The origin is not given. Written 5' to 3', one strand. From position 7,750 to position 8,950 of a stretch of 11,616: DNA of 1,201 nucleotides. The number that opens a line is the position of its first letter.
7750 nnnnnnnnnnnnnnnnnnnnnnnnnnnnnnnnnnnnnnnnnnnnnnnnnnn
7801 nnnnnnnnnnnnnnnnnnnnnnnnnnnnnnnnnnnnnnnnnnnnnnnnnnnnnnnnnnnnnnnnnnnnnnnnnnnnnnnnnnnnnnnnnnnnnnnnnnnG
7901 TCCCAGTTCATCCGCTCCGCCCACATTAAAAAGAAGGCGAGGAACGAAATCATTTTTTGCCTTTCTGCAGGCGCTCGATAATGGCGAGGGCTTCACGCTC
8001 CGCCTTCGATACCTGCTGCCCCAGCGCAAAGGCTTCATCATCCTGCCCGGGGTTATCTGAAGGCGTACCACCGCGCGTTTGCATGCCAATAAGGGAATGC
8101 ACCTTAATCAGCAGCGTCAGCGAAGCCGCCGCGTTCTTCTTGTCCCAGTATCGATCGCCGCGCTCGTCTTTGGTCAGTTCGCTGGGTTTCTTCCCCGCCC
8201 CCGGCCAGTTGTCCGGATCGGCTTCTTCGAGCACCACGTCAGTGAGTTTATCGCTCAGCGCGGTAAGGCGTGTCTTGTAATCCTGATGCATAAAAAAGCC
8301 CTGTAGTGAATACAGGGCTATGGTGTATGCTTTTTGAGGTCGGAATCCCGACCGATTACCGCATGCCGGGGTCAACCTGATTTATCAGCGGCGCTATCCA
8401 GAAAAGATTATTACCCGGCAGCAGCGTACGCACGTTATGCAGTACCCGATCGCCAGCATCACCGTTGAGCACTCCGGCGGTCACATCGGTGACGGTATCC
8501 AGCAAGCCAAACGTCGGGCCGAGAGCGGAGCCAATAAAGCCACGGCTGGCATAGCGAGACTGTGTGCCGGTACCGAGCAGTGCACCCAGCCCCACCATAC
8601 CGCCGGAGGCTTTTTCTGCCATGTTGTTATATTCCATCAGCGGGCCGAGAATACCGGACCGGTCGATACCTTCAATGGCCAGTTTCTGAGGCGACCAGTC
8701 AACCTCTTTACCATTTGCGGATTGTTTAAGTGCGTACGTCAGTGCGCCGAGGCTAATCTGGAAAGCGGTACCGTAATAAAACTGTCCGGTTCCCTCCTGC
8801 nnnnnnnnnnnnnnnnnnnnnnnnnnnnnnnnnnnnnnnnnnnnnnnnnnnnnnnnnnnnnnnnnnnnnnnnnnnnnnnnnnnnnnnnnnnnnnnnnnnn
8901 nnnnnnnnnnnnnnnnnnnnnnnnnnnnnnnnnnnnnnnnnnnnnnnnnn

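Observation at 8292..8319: Terminator-like hairpin and U-tract end directly at the small terminase start codon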

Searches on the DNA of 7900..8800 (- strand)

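Call 7: search_dna_similar(query=window:7900-8800:-, collection=phages, mode=distant, max_rows=30)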
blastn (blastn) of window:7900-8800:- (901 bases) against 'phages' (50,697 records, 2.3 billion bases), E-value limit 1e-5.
Records with a match: 5; places in all: 5; records where one place covers at least 80% of the query: 0.
Best place of each record, by identity: 60-80% 5.
By first word of the organism name: Yersinia 3; Escherichia 2.
By host as written in the record: Escherichia coli O103:H25 strain NIPH-11060424/NVH-734 2; Yersinia enterocolitica LN1996-YE105.5R 1; Yersinia enterocolitica JL2002-6 1; Yersinia enterocolitica JL2004-21 1.
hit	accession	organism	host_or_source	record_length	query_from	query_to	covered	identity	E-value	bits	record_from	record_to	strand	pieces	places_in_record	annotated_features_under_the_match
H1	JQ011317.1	Escherichia phage TL-2011b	Escherichia coli O103:H25 strain ...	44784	2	443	49%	74.0%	9e-71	274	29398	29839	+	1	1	hypothetical protein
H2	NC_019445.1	Escherichia phage TL-2011b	Escherichia coli O103:H25 strain ...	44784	2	443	49%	74.0%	9e-71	274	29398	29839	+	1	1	hypothetical protein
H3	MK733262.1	Yersinia phage YeP4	Yersinia enterocolitica LN1996-YE105.5R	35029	500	735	26%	76.2%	8e-40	171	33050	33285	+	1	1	hypothetical protein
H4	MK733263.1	Yersinia phage YeP5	Yersinia enterocolitica JL2002-6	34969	500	735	26%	76.2%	8e-40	171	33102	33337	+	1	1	hypothetical protein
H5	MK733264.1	Yersinia phage YeP6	Yersinia enterocolitica JL2004-21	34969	500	735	26%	76.2%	8e-40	171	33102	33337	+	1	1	hypothetical protein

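Call 8: search_dna_similar(query=window:7900-8800:-, collection=ecoli_genomes, mode=near, max_rows=20)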
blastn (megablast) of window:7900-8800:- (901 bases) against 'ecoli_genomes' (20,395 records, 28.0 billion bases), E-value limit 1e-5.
Records with a match: 3; places in all: 3; records where one place covers at least 80% of the query: 2.
Genomes with a match: 3 of 5426; with a place that covers at least 80% of the query: 2. Places per genome that has any: lowest 1, median 1, highest 1. On chromosomes: 3 places; on plasmids: 0.
Best place of each record, by identity: >=99% 2; 60-80% 1.
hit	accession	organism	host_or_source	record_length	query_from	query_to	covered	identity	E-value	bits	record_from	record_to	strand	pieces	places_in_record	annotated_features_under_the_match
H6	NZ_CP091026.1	Escherichia coli strain STEC383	pig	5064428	1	901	100%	100.0%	0e+0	1664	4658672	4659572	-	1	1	hypothetical protein (x2) | terL: phage terminase large subunit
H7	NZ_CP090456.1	Escherichia coli strain B379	Homo sapiens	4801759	1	901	100%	100.0%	0e+0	1664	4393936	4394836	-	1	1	hypothetical protein (x2) | terL: phage terminase large subunit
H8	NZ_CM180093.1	Escherichia coli strain 23GD11002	Homo sapiens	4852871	449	900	50%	77.7%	4e-67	265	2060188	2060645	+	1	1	hypothetical protein | terL: phage terminase large subunit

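Call 9: get_annotated_region(hit=H6, flank=20000)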
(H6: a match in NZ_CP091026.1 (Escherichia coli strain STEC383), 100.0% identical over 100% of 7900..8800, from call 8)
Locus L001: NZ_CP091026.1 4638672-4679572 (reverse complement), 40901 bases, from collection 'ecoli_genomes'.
description: Escherichia coli strain STEC383 chromosome, complete genome
organism: Escherichia coli strain STEC383 (NCBI taxid 562)
replicon: chromosome; assembly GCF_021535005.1
host: -; source: pig; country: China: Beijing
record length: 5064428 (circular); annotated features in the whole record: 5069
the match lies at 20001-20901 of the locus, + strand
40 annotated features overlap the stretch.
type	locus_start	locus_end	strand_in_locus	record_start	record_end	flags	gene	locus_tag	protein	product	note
CDS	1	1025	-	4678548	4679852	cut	-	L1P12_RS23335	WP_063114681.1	DUF2800 domain-containing protein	-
CDS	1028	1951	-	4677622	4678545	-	-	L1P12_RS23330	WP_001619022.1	hypothetical protein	-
CDS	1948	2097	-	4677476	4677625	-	-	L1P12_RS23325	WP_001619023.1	hypothetical protein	-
CDS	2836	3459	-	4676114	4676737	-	-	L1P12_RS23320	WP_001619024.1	LexA family protein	-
CDS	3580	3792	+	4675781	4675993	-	-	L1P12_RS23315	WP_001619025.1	helix-turn-helix domain-containing protein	-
CDS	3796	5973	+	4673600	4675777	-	-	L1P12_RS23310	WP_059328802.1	VapE domain-containing protein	-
CDS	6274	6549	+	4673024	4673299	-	-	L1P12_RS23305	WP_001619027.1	hypothetical protein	-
CDS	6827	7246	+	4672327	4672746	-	-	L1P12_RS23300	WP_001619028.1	hypothetical protein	-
CDS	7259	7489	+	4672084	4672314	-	-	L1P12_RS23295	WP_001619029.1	hypothetical protein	-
CDS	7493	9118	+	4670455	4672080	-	-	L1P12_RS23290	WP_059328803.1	portal protein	-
CDS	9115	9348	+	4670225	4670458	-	-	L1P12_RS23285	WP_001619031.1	hypothetical protein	-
CDS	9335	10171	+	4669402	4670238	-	-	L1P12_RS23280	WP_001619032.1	hypothetical protein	-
CDS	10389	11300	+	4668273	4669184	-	-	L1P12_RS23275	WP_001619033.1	phage capsid protein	-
CDS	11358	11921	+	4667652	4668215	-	-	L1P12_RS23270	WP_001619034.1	hypothetical protein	-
CDS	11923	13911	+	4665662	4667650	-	-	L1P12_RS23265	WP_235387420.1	hypothetical protein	-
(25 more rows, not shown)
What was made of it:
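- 8356..9870 (-): 3' part of the T7 gp16-like internal virion protein gene, with stop TAA at 8358-8356. It is the last gene of the upstream structural transcription unit. In this window the gene is split by a 77-bp deletion. It is annotated as one 967-aa CDS in strain STEC383 (call 9).
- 6343..7953 (-): Large terminase (T7-type), the second gene of the predicted packaging transcription unit. PGAP calls it terL (call 9).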

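Call 10: get_annotated_region(hit=H3, flank=4000)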
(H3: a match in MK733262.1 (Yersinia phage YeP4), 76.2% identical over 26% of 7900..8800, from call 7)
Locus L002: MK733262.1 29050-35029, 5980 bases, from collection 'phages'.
description: Yersinia phage YeP4, complete genome.
organism: Yersinia phage YeP4 (NCBI taxid 2562812)
taxonomy: Viruses; Duplodnaviria; Heunggongvirae; Uroviricota; Caudoviricetes
host: Yersinia enterocolitica LN1996-YE105.5R; source: -; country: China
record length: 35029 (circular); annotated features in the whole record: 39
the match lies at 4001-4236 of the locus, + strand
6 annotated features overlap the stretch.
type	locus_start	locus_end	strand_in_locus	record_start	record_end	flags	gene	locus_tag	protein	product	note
CDS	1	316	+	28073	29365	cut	-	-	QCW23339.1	hypothetical protein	-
CDS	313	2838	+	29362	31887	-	-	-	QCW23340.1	hypothetical protein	-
CDS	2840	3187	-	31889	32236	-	-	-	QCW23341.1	hypothetical protein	-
CDS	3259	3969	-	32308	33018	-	-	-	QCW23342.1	hypothetical protein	-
CDS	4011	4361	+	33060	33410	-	-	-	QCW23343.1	hypothetical protein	FIG01078512: hypothetical protein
CDS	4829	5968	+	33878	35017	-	-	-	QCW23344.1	DNA packaging protein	-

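Call 11: get_annotated_region(hit=H8, flank=5000)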
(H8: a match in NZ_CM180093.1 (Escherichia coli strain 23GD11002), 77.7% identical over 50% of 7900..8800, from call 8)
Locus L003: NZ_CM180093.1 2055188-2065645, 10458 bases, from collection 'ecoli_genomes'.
description: Escherichia coli strain 23GD11002 chromosome, whole genome shotgun sequence
organism: Escherichia coli strain 23GD11002 (NCBI taxid 562)
replicon: chromosome; assembly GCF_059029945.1
host: Homo sapiens; source: -; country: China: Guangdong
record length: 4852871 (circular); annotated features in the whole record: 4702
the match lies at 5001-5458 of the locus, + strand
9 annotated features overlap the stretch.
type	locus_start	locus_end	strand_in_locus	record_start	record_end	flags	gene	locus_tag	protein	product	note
CDS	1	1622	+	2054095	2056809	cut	-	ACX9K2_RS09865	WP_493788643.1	transglycosylase SLT domain-containing protein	-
CDS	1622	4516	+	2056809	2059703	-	-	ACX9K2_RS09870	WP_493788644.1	hypothetical protein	-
CDS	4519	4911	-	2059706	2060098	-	-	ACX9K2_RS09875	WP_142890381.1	hypothetical protein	-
CDS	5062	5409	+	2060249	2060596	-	-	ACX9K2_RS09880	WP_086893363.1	hypothetical protein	-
CDS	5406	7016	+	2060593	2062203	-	terL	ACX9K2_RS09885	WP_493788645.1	phage terminase large subunit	-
CDS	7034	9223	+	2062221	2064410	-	-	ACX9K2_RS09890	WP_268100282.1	sialate O-acetylesterase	-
CDS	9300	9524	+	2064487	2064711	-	-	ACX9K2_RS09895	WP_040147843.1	class II holin family protein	-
CDS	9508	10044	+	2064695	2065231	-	-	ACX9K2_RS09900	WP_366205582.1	lysozyme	-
CDS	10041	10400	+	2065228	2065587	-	-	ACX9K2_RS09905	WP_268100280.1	hypothetical protein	-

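Call 22: search_rna_families(source=window, start=7900, end=8700, threshold=evalue, max_evalue=10)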
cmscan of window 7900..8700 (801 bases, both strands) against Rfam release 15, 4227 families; matches with E-value up to 10: 6.
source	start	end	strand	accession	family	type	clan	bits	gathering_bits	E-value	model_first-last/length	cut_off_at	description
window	8291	8408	-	RF00506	Thr_leader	Cis-reg; leader;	-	20.2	55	0.35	1-118/118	no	Threonine operon leader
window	8293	8331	-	RF02438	SpF51_sRNA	Gene; sRNA;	-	15.2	50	8.4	1-45/45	no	Streptococcus sRNA SpF51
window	7927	7969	-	RF00764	mir-191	Gene; miRNA;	-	13.7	54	8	1-91/91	no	mir-191 microRNA precursor family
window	8283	8317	-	RF02401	ClpQY_promoter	Cis-reg;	-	13.5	42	3.2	1-36/57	no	ClpQY promoter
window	8184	8208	-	RF02975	DUF3800-XI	Gene; sRNA;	-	12.3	37.8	6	1-48/48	no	DUF3800-XI RNA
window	7913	8002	-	RF00012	U3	Gene; snRNA; snoRNA; CD-box;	CL00100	11.1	34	7.2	105-197/219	no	Small nucleolar RNA U3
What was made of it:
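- On Any Rfam RNA family: The best hit is Thr_leader at 20.2 bits, against a threshold of 55 (call 22).
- No Rfam family matches (call 22).
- Tried and rejected: Only sub-threshold terminator-like noise (call 22).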

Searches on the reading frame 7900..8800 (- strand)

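Call 36: search_protein_families(library=pfam, proteins=[L001:6274-6549:+, L001:6827-7246:+, L001:7259-7489:+, L001:3580-3792:+, L001:9115-9348:+, L001:27005-27388:+], max_evalue=0.1)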
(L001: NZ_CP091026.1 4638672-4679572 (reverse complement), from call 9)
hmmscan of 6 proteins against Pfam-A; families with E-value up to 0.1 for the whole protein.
L001:6274-6549:+ (91 aa): 6 families
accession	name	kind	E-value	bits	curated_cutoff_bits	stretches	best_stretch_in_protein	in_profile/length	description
PF13384.12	HTH_23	-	0.0055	16.9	24.6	1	13-43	9-38/50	Homeodomain-like domain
PF08279.18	HTH_11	-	0.0093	16.3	25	1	19-40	12-33/55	HTH domain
PF01527.26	HTH_Tnp_1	-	0.02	15.5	24.1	1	13-46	14-47/75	Transposase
PF13518.12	HTH_28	-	0.078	13.5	25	0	13-44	4-34/52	Helix-turn-helix domain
PF01381.28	HTH_3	-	0.087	13.3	23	0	22-48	9-36/55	Helix-turn-helix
PF13936.12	HTH_38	-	0.093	12.9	27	0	15-39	13-37/44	Helix-turn-helix domain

L001:6827-7246:+ (139 aa): 0 families

L001:7259-7489:+ (76 aa): 1 family
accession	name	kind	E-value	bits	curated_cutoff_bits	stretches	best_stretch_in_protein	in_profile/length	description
PF05647.16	Epiglycanin_TR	-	0.043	14.2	27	1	41-67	33-59/68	Tandem-repeating region of mucin, epiglycanin-like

L001:3580-3792:+ (70 aa): 11 families
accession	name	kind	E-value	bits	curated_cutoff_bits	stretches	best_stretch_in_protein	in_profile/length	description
PF01381.28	HTH_3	-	1.2e-14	54.5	23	1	7-60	1-55/55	Helix-turn-helix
PF13560.12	HTH_31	-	4.9e-09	36.8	27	1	3-45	2-46/64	Helix-turn-helix domain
PF12844.13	HTH_19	-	1.8e-08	34.6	30.2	1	6-63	3-61/64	Helix-turn-helix domain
PF13443.12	HTH_26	-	4e-05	24.2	22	1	6-57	1-54/63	Cro/C1-type HTH DNA-binding domain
PF15731.11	MqsA_antitoxin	-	0.00031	21.3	30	1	6-60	73-127/131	Antitoxin component of bacterial toxin-antitoxin system, MqsA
PF13413.12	HTH_25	-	0.0015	18.8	24.6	1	6-40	1-35/62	Helix-turn-helix domain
PF13545.12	HTH_Crp_2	-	0.0039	17.6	27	1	8-35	15-42/70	Crp-like helix-turn-helix domain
PF00157.23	Pou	-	0.024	15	27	1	2-38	8-50/72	Pou domain - N-terminal to homeobox domain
PF12802.13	MarR_2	-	0.026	15.1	27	1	14-35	20-40/61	MarR family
PF04545.22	Sigma70_r4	-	0.037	14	24.1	1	11-37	16-42/50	Sigma-70, region 4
PF13744.12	HTH_37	-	0.089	13.1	27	1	3-42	19-58/80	Helix-turn-helix domain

L001:9115-9348:+ (77 aa): 2 families
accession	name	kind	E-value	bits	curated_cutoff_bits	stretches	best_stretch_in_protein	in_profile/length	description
PF25181.1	Phage_Bbp19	-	3.2e-12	46.5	25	1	11-67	1-50/61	Bbp19-like phage protein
PF13559.11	DUF4129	-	0.039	14.5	24.8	1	7-52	21-67/69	Domain of unknown function (DUF4129)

L001:27005-27388:+ (127 aa): 1 family
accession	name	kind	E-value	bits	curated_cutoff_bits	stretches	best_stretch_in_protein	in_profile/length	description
PF25554.1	PTS_EIIB_BC_N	-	0.029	15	27.4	1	35-85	29-76/88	PTS system fructose specific EIIB'BC N-terminal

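Call 45: search_protein_families(library=ncbifam, proteins=[L001:6274-6549:+], max_evalue=1)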
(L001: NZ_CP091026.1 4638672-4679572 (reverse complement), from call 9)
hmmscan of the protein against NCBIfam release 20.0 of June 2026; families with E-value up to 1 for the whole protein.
L001:6274-6549:+ (91 aa): 4 families
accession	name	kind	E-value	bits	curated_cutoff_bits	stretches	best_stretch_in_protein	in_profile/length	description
NF046037.1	carphisopro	domain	0.015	15.5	38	1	26-45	12-31/54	carph-isopro domain-containing protein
NF047595.1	IS66_ISRel24_TnpA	equivalog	0.085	13.5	74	1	13-63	12-63/113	IS66-like element accessory protein TnpA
NF040601.1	TerS_not_xtmA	equivalog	0.085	12.5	120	1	23-44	23-44/233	phage terminase small subunit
NF045758.2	YlxM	equivalog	0.13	12.3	80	1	16-39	26-49/72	YlxM family DNA-binding protein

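Call 76: search_protein_families(library=phrogs, proteins=[L001:6274-6549:+, L001:6827-7246:+, L001:7259-7489:+], max_evalue=0.001)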
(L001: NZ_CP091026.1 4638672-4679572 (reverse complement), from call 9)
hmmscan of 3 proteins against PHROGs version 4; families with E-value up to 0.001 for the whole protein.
L001:6274-6549:+ (91 aa): 2 families
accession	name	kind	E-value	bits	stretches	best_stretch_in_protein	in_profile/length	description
phrog_16553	-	transcription regulation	2e-45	153.8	1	1-90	1-90/92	transcriptional repressor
phrog_17493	-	unknown function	1e-14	55.7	1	8-74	37-102/139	-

L001:6827-7246:+ (139 aa): 1 family
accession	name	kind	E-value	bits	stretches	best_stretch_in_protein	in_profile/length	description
phrog_17476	-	unknown function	7.2e-68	228.7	1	1-139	1-155/155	-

L001:7259-7489:+ (76 aa): 1 family
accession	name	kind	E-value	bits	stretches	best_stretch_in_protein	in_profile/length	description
phrog_9015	-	unknown function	3.4e-19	70.3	1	1-64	1-79/79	-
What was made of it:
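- On Factor-dependent, -35-less phage late/middle promoters (works like Mu C/Mor or T4 MotA types): The candidate is phrog_16553, labelled 'transcriptional repressor' (calls 36, 76).
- Closest known: Factor-dependent phage promoters that lack a -35 element: Mu late promoters. Different: No Mor/C, MotA or Ogr homologue was detected among the candidate regulators scanned here (the small proteins of calls 36 and 76).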
